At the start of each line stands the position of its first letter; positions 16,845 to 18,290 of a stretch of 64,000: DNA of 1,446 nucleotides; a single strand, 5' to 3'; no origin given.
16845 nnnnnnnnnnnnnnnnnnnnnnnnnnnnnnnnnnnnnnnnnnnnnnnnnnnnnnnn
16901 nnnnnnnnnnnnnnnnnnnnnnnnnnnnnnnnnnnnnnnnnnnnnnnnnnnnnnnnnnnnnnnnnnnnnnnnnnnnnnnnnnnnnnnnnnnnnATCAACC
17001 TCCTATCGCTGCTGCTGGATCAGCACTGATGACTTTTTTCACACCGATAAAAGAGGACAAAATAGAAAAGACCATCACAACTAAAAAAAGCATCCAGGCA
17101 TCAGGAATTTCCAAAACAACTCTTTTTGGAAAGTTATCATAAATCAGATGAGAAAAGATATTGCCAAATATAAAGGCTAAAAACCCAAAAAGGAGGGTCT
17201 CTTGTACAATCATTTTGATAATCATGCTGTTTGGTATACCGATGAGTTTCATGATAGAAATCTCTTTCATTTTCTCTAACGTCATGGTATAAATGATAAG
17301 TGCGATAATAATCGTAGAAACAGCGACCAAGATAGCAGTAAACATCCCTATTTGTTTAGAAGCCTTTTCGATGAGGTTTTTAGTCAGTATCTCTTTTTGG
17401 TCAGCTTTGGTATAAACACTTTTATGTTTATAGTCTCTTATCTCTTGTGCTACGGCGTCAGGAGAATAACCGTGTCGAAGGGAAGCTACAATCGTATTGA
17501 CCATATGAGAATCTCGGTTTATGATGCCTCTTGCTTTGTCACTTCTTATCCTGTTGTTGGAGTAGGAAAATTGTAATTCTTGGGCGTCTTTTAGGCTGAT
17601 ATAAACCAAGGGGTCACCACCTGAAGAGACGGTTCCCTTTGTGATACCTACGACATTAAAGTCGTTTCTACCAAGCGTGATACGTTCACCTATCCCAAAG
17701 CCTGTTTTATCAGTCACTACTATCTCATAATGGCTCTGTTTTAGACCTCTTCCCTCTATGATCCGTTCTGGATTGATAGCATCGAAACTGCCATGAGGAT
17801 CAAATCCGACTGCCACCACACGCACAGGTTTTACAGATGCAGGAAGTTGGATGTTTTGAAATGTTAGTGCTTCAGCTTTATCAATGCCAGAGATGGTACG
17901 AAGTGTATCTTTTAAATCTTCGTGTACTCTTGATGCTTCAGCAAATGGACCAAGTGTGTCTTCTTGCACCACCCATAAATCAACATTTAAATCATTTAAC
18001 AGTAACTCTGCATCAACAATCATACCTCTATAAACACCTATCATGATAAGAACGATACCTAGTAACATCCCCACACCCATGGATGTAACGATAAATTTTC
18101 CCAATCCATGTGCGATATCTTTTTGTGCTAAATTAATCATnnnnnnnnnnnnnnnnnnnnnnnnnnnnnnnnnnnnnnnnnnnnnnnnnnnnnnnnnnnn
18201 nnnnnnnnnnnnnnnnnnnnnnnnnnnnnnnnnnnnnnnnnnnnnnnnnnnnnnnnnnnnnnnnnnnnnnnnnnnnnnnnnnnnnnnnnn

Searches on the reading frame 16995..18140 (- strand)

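Call 52: search_protein_families(library=pfam, proteins=[window:16995-18140:-])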
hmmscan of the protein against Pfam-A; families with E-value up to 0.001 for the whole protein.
window:16995-18140:- (381 aa): 2 families
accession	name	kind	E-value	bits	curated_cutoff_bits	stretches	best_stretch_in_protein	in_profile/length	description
PF02687.27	FtsX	-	2.1e-14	54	25.5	1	266-375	2-120/120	FtsX-like permease C-terminal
PF12704.14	MacB_PCD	-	6.1e-14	53.2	27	1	21-236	10-206/207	MacB-like periplasmic core domain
